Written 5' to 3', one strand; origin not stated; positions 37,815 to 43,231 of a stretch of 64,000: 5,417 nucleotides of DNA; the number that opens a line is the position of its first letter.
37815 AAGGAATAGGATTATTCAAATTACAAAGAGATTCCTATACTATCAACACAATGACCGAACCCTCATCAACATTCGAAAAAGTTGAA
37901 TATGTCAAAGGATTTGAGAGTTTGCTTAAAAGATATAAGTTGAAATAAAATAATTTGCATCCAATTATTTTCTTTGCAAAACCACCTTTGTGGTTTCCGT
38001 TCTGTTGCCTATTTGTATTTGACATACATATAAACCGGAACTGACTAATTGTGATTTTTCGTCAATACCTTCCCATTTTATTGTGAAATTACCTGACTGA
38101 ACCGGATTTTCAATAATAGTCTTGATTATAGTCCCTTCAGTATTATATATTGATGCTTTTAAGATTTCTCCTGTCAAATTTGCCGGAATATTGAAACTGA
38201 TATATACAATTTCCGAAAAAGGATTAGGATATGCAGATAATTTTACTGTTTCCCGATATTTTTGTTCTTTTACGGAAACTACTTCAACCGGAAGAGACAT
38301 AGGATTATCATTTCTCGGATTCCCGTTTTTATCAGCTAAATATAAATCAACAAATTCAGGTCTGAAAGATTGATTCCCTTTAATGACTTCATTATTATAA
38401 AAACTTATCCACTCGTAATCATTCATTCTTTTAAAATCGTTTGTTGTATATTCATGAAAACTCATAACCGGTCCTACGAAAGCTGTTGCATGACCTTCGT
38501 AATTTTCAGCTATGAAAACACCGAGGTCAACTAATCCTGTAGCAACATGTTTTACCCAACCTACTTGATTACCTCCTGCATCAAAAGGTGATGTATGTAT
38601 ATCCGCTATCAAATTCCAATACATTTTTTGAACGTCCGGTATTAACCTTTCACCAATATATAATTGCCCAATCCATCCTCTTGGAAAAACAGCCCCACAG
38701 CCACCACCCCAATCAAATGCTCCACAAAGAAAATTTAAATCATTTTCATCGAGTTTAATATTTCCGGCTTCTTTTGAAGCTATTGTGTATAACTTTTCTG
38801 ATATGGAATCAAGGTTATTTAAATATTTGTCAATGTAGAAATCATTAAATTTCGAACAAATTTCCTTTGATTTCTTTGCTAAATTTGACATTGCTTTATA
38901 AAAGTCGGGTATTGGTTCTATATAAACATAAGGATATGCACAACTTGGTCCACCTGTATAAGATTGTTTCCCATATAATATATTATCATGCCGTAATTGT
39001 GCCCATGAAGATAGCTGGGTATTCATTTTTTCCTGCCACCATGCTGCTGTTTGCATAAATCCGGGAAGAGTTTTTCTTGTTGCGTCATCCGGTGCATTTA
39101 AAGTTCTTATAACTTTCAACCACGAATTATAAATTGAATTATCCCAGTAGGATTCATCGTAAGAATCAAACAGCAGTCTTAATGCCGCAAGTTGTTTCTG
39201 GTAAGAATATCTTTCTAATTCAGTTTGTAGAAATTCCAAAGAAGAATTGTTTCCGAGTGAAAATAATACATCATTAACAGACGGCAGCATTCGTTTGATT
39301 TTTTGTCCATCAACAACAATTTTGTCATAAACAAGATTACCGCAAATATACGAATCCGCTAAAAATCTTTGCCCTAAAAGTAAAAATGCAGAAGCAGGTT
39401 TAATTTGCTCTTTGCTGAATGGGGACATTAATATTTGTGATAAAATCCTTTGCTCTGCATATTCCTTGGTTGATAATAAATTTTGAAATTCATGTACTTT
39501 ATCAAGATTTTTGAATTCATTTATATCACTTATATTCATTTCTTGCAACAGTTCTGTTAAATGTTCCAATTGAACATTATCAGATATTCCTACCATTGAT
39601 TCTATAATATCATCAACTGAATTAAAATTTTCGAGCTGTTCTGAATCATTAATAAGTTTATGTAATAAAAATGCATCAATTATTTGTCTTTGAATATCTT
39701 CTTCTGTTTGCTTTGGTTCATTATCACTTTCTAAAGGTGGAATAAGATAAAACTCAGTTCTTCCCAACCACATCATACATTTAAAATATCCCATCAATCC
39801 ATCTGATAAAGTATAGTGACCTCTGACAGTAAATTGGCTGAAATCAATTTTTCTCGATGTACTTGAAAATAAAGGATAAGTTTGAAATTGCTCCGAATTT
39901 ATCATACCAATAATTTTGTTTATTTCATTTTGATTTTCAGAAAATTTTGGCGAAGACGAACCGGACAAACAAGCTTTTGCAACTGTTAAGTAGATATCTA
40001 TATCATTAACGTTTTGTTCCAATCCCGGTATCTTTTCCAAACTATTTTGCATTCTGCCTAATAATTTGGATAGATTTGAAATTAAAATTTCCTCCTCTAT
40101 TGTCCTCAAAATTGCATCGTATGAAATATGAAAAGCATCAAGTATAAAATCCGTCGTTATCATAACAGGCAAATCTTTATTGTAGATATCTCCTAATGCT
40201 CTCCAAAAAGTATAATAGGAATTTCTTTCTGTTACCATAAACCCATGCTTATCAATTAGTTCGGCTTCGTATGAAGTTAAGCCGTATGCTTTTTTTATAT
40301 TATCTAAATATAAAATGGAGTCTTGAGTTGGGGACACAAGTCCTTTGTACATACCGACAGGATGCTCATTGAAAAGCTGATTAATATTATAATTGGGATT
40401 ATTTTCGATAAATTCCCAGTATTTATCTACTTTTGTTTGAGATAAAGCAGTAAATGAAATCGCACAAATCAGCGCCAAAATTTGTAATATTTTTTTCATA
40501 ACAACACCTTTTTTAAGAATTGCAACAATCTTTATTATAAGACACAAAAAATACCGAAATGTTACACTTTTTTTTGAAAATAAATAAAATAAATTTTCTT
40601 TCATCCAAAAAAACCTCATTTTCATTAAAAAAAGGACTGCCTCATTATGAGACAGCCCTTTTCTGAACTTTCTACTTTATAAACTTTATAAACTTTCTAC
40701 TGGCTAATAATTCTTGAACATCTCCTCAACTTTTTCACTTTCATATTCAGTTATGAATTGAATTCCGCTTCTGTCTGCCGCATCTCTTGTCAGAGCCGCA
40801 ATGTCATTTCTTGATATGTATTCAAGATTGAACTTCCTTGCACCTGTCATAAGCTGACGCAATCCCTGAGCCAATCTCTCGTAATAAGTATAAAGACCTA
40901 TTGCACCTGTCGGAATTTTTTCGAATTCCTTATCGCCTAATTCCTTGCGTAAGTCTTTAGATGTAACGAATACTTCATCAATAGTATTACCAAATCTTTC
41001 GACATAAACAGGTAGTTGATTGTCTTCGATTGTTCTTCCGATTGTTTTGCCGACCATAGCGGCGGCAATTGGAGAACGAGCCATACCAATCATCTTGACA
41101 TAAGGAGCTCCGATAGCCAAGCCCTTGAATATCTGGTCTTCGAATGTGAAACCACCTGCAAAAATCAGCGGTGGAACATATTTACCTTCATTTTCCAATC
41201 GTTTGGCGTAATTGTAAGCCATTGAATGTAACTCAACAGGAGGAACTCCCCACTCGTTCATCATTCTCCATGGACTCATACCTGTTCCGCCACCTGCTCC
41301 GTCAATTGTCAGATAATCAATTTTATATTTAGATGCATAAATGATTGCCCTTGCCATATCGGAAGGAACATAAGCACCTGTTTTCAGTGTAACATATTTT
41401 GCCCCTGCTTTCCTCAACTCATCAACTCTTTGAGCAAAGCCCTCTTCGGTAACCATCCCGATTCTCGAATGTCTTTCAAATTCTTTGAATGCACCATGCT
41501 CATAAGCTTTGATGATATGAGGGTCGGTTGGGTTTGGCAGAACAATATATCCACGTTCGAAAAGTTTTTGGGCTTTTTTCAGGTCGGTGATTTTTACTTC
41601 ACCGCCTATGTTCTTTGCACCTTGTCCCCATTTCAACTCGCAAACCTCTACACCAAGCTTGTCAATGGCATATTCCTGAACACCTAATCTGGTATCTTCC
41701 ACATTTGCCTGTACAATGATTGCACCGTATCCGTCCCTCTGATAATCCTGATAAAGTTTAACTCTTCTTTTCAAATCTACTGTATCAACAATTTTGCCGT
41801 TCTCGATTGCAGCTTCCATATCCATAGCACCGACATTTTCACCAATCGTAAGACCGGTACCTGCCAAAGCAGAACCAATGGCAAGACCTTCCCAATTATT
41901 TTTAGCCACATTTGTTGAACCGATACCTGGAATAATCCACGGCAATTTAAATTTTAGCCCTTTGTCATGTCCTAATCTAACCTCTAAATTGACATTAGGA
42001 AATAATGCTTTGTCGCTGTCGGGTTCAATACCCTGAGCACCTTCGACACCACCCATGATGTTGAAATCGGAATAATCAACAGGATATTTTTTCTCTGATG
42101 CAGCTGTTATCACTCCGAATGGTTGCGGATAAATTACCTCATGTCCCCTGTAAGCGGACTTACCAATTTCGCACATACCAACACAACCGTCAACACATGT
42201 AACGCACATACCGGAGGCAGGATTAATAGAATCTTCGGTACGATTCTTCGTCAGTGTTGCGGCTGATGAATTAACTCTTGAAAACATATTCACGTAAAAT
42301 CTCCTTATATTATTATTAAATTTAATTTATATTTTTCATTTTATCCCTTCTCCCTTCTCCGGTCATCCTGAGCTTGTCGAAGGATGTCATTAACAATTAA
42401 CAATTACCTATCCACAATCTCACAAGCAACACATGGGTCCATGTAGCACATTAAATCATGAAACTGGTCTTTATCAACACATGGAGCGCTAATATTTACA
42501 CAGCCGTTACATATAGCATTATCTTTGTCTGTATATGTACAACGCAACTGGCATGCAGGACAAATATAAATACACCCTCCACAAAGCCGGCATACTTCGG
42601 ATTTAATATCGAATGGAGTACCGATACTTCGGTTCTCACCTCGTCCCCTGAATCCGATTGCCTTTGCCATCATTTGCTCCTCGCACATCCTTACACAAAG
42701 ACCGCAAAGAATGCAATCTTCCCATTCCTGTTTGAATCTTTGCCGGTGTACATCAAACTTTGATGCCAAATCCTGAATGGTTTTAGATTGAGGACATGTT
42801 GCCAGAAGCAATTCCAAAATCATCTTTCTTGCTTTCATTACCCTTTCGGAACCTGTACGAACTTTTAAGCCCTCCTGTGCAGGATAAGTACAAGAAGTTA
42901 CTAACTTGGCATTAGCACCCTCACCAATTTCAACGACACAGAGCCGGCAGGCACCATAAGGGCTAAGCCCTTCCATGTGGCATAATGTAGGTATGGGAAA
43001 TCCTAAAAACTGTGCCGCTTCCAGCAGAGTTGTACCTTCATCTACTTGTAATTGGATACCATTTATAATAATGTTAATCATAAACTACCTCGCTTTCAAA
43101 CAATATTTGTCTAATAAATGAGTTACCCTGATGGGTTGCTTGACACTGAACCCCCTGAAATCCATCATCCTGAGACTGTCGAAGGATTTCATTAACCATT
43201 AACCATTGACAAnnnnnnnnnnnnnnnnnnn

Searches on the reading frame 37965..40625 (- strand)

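Call 85: search_protein_families(library=pfam, proteins=[window:37965-40625:-], max_evalue=0.00001)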
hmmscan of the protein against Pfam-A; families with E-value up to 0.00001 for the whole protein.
window:37965-40625:- (886 aa): 2 families
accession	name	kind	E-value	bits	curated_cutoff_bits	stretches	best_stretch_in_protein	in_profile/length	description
PF11369.13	DUF3160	-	4.2e-151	505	25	1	120-744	4-621/632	Protein of unknown function (DUF3160)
PF18962.6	Por_Secre_tail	-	4.6e-06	27.3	27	1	799-882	2-74/75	Secretion system C-terminal sorting domain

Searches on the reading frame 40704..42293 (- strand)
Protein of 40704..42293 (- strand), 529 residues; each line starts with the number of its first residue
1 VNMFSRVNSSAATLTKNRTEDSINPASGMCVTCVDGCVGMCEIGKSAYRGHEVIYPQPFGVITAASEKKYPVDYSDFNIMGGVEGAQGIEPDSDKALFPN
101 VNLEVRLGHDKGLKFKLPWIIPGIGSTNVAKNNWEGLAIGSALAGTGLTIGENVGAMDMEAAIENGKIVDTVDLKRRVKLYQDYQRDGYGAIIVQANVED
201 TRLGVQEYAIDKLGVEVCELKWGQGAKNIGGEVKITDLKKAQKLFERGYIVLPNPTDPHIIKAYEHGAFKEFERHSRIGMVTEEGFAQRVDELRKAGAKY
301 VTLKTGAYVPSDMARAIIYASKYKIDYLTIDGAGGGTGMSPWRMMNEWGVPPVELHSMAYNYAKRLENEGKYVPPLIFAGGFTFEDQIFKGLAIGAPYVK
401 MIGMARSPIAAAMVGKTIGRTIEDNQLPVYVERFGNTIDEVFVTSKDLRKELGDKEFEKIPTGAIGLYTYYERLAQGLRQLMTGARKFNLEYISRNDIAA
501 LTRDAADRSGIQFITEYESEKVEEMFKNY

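Call 85: search_protein_families(library=pfam, proteins=[window:40704-42293:-], max_evalue=0.00001)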
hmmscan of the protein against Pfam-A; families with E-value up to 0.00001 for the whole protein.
window:40704-42293:- (529 aa): 1 family
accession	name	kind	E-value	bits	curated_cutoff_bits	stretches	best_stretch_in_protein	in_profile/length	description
PF01645.23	Glu_synthase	-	1.4e-13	51.3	20.4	1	280-401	185-303/369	Conserved region in glutamate synthase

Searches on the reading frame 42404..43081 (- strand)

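Call 85: search_protein_families(library=pfam, proteins=[window:42404-43081:-], max_evalue=0.00001)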
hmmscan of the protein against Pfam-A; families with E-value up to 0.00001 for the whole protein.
window:42404-43081:- (225 aa): 2 families
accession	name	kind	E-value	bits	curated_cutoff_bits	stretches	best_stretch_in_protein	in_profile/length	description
PF13510.11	Fer2_4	-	1.2e-16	61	22.8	1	1-78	3-81/82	2Fe-2S iron-sulfur cluster binding domain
PF12838.12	Fer4_7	-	2.4e-07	31.5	27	1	123-176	2-50/52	4Fe-4S dicluster domain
